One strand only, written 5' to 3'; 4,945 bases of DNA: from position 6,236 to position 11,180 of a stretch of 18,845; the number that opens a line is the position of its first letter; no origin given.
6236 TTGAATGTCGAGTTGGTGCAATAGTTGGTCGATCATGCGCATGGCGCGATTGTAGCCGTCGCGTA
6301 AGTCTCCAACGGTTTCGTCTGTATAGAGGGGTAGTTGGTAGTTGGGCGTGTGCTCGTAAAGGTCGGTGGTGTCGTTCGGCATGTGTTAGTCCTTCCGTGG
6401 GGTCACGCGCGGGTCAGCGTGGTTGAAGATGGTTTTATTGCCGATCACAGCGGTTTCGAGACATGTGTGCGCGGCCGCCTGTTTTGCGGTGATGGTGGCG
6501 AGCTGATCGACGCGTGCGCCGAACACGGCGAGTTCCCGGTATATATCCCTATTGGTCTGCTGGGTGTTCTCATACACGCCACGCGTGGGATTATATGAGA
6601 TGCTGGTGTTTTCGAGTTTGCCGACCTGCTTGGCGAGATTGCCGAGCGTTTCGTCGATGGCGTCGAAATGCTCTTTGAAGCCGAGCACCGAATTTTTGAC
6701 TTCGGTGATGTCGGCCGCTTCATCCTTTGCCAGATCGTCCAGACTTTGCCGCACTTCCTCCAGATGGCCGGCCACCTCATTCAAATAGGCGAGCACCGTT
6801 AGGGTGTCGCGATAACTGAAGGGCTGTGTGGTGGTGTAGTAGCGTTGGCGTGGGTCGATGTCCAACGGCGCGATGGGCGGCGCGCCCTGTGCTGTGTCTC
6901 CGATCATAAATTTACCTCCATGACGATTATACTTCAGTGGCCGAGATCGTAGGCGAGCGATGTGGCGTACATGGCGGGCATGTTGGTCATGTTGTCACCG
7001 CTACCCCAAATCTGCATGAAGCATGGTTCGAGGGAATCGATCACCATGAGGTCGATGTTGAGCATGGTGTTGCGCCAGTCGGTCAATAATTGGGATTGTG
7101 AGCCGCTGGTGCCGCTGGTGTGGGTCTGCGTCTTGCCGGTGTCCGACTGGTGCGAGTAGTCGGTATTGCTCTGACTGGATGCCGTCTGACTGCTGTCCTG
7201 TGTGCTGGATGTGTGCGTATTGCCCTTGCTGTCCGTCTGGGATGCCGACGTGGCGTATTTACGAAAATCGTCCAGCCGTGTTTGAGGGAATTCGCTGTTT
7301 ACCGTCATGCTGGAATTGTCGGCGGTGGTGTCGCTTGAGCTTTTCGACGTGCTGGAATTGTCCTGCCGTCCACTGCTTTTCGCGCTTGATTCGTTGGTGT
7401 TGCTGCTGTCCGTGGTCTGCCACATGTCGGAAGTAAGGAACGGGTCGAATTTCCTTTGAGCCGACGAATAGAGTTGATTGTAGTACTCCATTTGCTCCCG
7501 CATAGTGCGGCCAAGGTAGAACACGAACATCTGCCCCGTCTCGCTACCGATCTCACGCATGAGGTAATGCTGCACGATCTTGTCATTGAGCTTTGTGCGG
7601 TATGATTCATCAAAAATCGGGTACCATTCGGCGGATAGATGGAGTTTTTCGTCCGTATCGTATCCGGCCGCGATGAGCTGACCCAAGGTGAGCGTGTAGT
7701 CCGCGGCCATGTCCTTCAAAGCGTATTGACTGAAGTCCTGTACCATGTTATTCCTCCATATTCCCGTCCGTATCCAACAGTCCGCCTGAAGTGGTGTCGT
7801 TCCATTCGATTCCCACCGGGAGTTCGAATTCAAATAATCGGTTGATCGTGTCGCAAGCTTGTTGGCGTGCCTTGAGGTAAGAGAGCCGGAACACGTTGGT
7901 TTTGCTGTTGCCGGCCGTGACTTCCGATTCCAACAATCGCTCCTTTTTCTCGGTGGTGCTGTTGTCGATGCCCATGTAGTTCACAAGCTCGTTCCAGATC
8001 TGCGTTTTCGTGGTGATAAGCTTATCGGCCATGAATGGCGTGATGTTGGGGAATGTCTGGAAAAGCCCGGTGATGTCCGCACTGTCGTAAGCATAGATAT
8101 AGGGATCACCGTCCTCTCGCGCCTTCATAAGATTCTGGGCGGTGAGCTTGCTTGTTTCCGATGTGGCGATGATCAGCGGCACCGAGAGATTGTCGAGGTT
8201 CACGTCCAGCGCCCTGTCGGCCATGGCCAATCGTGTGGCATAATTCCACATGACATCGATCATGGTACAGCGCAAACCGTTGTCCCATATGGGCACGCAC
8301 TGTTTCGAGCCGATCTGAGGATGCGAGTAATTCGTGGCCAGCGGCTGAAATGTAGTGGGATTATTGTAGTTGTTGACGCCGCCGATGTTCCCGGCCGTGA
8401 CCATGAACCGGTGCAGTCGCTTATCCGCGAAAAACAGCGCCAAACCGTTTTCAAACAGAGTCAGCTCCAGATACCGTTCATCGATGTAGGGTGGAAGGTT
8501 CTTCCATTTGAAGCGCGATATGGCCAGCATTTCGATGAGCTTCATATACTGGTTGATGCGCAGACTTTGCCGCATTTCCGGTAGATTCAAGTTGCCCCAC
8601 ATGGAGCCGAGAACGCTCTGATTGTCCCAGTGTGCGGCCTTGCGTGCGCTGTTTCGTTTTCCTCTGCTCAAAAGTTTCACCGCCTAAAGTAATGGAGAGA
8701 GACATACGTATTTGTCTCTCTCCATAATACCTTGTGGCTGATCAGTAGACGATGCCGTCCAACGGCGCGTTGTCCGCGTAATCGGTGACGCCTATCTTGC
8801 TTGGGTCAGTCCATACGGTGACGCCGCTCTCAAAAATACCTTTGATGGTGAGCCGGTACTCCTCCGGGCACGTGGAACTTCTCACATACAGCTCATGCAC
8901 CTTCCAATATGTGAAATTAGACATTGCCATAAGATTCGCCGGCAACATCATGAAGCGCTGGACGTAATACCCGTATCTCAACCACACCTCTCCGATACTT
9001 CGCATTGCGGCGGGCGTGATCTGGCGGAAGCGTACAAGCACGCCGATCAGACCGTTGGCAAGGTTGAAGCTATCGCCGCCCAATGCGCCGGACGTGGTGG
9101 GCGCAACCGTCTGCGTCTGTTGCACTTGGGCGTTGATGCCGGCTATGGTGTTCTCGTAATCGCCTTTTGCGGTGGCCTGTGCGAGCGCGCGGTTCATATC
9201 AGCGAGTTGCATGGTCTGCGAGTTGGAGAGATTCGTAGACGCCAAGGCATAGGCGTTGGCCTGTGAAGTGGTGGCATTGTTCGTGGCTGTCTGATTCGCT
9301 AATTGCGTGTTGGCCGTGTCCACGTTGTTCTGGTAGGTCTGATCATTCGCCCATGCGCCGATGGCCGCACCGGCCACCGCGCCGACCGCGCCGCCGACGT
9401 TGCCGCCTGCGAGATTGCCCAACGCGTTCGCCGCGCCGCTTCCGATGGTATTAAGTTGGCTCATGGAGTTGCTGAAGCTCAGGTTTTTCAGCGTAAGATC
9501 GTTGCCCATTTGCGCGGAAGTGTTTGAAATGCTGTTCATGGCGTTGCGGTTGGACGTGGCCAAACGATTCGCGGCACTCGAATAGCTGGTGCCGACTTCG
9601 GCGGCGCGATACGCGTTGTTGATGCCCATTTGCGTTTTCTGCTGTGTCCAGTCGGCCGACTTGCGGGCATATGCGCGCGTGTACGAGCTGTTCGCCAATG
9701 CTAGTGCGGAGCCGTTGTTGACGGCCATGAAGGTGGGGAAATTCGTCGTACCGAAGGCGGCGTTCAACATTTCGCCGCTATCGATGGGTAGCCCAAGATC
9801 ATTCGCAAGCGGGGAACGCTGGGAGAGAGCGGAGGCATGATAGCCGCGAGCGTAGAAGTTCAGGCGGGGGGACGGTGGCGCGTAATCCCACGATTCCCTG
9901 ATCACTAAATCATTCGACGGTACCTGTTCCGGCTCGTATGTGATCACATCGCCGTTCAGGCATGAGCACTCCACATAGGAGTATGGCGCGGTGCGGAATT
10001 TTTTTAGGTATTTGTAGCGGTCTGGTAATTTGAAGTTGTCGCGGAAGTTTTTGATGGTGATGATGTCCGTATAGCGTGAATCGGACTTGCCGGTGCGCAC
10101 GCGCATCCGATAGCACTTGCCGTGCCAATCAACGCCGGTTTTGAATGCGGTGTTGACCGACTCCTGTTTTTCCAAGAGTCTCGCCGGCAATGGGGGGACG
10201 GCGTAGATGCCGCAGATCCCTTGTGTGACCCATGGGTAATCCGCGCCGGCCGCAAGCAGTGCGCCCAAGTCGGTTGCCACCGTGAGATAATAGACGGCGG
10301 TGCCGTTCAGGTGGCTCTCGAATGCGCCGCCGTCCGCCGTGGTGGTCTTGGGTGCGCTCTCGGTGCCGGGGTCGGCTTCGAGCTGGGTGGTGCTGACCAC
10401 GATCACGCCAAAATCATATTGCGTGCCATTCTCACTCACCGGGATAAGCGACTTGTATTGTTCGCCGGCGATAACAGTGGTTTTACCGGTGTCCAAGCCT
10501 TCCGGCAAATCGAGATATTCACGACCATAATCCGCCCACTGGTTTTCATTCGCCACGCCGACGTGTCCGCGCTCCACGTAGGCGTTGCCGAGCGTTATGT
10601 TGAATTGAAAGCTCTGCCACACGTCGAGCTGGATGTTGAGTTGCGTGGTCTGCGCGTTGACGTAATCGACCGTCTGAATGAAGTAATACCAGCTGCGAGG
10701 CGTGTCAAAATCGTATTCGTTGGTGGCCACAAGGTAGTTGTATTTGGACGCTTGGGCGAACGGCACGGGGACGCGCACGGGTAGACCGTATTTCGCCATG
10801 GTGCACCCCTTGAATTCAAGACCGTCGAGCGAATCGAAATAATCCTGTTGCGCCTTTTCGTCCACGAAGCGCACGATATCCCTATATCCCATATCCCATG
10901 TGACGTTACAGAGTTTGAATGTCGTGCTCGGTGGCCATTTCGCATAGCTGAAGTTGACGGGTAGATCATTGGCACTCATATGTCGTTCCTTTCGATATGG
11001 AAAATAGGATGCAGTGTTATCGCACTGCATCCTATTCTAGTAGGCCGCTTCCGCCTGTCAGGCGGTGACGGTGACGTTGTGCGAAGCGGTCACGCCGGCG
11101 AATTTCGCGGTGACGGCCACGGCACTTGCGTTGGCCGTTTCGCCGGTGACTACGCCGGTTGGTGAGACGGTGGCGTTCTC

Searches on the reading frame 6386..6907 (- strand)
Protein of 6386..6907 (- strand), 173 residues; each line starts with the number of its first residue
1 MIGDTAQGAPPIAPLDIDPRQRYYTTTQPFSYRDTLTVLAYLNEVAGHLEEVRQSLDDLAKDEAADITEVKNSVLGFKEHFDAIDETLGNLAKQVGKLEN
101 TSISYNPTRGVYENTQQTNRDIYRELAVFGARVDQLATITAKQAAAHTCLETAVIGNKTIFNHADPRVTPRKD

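Call 39: search_protein_families(library=phrogs, proteins=[window:6386-6907:-], max_evalue=0.01)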
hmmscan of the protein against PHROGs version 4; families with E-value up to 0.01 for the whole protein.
window:6386-6907:- (173 aa): 0 families

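Call 40: search_protein_families(library=pfam, proteins=[window:6386-6907:-], max_evalue=0.1)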
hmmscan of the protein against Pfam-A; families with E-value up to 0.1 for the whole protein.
window:6386-6907:- (173 aa): 5 families
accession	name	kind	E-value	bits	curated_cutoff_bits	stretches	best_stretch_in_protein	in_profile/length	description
PF24611.2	Spectrin_Anc-1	-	0.0052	17.5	33.2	1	43-122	21-96/115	Nuclear anchorage protein 1, spectrin-like repeat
PF07889.17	DUF1664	-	0.016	15.7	34.6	0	44-100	59-115/124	Protein of unknown function (DUF1664)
PF10046.14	BLOC1_2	-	0.03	15.1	33.4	1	36-102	22-88/96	Biogenesis of lysosome-related organelles complex-1 subunit 2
PF15676.10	S6OS1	-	0.038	13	27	1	65-113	9-57/557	Six6 opposite strand transcript 1 family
PF01519.22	DUF16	-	0.079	13.9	40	0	53-137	22-103/104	Protein of unknown function DUF16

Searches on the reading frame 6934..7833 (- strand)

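Call 39: search_protein_families(library=phrogs, proteins=[window:6934-7833:-], max_evalue=0.01)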
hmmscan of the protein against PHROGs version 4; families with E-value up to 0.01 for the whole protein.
window:6934-7833:- (299 aa): 2 families
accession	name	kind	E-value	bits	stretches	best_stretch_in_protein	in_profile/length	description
phrog_3225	-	connector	8e-33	115.3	1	70-276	53-263/263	adaptor Ad4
phrog_5472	-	tail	3.1e-20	73.6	1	71-276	47-264/264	lower collar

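Call 40: search_protein_families(library=pfam, proteins=[window:6934-7833:-], max_evalue=0.1)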
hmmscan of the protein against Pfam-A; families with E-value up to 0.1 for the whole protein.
window:6934-7833:- (299 aa): 0 families

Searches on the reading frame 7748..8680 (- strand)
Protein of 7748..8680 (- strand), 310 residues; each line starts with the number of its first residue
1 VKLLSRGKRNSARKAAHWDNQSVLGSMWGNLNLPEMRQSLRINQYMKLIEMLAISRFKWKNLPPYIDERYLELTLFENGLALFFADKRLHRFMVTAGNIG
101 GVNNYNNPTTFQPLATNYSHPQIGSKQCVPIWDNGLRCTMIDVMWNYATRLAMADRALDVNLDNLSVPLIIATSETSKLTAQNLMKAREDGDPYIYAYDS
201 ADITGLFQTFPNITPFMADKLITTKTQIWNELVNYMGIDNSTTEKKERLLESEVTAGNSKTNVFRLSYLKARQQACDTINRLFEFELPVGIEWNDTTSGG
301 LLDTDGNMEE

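Call 7: search_protein_families(library=pfam, proteins=[window:7748-8680:-], max_evalue=0.01)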
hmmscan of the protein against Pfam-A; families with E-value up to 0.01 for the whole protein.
window:7748-8680:- (310 aa): 1 family
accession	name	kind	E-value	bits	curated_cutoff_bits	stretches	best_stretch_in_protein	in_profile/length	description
PF05352.17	Phage_connector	-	6.8e-42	144.3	25.6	1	37-289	12-274/281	Phage Connector (GP10)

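Call 48: find_homologous_proteins(query=window:7748-8680:-, max_evalue=0.001)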
Query window:7748-8680:- (310 aa): 107 proteins with E <= 0.001 among 783 candidates.
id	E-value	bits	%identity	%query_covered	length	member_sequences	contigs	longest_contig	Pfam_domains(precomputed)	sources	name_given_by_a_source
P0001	4.4e-182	622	88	98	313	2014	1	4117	PF05352.18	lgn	-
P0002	6.6e-182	621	86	98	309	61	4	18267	PF05352.18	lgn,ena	-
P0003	1.3e-181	620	95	92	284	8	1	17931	PF05352.18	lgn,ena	-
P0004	1.9e-170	584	82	96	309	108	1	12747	PF05352.18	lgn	-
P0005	3.1e-150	517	76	98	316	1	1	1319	PF05352.18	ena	-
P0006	6.4e-146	503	69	98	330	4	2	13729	PF05352.18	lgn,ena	-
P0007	6.0e-131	454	64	99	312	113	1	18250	PF05352.18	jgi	jgi:hypothetical protein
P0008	3.6e-129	448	63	99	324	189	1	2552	PF05352.18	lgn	-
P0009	6.6e-105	369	58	91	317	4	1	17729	PF05352.18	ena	-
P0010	1.7e-104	367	55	98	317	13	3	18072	PF05352.18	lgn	-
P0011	1.9e-103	364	55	98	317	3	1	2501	PF05352.18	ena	-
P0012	2.1e-102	360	54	97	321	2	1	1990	PF05352.18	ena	-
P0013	5.8e-102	359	54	97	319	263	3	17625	PF05352.18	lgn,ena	-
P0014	3.1e-95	337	52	92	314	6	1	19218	PF05352.18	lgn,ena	-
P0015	1.0e-94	335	53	97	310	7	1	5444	PF05352.18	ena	-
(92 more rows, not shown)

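Call 50: find_related_loci(query=A2, collection=viral_contigs, flank=10000)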
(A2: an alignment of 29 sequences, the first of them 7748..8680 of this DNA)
Query A2 (310 aa) in viral_contigs; peptide patterns used: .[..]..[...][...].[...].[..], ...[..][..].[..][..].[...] (x = any residue, [..] = any of these).
600 stretches matched a pattern (row limit reached: there are more); 511 encode a relative of the query (tblastn E <= 1e-3); the best 80 are kept; 79 distinct loci.
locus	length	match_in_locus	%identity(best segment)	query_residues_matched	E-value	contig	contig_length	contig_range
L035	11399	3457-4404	87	1-310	0e+0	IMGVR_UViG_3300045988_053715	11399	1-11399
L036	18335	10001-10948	87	1-310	0e+0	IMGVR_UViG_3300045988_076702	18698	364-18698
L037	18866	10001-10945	87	2-310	0e+0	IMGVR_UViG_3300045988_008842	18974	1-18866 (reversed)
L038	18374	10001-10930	89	7-310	0e+0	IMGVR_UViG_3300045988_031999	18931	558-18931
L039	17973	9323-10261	87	1-307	0e+0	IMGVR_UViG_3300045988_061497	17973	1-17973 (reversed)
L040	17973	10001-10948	86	1-310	0e+0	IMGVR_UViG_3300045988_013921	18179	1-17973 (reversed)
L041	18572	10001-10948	87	1-310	0e+0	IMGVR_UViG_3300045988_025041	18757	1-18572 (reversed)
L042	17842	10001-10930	88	7-310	0e+0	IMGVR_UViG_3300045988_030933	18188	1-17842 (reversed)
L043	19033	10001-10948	86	1-310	0e+0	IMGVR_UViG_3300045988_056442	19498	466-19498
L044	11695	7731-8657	88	8-310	0e+0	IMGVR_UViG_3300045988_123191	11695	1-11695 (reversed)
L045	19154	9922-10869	86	1-310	0e+0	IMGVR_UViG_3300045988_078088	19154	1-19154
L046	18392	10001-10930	88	7-310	0e+0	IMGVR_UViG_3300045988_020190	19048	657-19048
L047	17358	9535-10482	86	1-310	0e+0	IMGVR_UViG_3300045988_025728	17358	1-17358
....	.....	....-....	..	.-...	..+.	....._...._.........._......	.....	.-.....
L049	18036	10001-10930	87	7-310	0e+0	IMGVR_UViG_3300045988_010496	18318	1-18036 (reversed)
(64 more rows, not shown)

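Call 100: find_related_loci(query=window:7748-8680:-, collection=metagenome_contigs, flank=10000)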
Query window:7748-8680:- (310 aa) in metagenome_contigs; peptide patterns used: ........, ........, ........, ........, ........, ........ (x = any residue, [..] = any of these).
113 stretches matched a pattern; 68 encode a relative of the query (tblastn E <= 1e-3); 65 distinct loci.
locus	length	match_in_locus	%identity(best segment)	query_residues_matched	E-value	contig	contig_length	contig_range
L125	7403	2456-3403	87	1-310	0e+0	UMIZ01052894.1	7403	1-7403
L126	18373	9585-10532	87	1-310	0e+0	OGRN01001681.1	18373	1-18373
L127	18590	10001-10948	87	1-310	0e+0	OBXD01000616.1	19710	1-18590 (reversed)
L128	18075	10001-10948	87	1-310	0e+0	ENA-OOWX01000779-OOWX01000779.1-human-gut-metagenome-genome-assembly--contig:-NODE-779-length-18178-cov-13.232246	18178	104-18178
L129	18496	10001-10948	87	1-310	0e+0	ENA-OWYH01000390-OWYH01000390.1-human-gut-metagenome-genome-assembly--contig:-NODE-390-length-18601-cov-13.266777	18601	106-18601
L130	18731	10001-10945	87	2-310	0e+0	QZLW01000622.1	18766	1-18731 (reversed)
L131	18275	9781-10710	89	7-310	0e+0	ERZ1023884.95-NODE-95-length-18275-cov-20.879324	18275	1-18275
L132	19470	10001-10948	86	1-310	0e+0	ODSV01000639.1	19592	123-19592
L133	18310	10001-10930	89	7-310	0e+0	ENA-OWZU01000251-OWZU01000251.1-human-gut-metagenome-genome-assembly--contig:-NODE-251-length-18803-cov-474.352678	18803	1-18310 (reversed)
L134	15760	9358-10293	88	5-310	0e+0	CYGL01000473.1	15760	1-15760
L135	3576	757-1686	88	7-310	0e+0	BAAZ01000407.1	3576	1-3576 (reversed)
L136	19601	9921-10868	87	1-310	0e+0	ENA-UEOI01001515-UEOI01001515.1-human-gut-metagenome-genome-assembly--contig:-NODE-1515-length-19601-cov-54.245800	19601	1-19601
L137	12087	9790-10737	86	1-310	0e+0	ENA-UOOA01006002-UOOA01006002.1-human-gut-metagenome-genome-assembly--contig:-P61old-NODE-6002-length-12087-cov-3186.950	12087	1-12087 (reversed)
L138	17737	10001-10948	86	1-310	0e+0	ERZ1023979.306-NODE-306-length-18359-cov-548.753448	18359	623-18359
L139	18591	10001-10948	86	1-310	0e+0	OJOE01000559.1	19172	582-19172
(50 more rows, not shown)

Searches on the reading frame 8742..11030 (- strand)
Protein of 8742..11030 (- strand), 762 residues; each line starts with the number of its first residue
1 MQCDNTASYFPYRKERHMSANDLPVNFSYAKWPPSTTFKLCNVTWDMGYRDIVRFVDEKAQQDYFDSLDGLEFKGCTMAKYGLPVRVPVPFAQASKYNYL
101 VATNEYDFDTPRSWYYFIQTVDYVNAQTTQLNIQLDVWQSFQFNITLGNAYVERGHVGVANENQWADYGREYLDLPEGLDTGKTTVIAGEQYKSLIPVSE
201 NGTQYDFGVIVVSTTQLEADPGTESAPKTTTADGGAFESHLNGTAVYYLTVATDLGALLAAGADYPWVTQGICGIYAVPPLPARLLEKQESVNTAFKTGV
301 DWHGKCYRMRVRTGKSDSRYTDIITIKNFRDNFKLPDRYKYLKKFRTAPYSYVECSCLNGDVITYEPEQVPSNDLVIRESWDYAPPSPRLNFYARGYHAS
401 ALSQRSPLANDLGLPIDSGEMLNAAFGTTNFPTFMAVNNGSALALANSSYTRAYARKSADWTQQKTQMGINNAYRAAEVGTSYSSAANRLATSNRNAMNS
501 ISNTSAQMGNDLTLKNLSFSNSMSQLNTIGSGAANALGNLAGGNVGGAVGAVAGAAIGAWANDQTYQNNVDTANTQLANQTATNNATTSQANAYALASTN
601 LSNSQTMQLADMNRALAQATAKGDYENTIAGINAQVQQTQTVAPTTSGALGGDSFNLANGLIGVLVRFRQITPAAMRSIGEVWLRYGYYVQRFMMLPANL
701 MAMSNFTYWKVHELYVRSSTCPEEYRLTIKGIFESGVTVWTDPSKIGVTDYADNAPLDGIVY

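Call 7: search_protein_families(library=pfam, proteins=[window:8742-11030:-], max_evalue=0.01)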
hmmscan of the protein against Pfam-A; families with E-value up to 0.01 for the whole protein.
window:8742-11030:- (762 aa): 3 families
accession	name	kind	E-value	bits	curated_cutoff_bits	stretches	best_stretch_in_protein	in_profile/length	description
PF20934.2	phi29_gp9_C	-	8.9e-07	28.5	27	1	619-742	318-438/449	Bacillus phage phi29, Tail knob protein gp9, C-terminal domain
PF16838.11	Caud_tail_N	-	0.00011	23.1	27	1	40-144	8-118/120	Caudoviral major tail protein N-terminus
PF20721.2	C19orf12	-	0.0015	18.8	30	1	525-609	43-128/163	C19orf12-like protein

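Call 16: find_related_loci(query=window:8742-11030:-, collection=viral_contigs, flank=10000)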
Query window:8742-11030:- (762 aa) in viral_contigs; peptide patterns used: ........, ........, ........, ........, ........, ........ (x = any residue, [..] = any of these).
7 stretches matched a pattern; 4 encode a relative of the query (tblastn E <= 1e-3); 4 distinct loci.
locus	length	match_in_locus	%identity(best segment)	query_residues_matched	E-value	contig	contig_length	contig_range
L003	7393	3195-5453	99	10-762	0e+0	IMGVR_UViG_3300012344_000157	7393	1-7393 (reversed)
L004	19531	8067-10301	76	15-762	0e+0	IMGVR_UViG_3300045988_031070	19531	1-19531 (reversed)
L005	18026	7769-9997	75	18-762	0e+0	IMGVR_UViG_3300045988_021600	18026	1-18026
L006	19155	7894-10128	76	15-762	0e+0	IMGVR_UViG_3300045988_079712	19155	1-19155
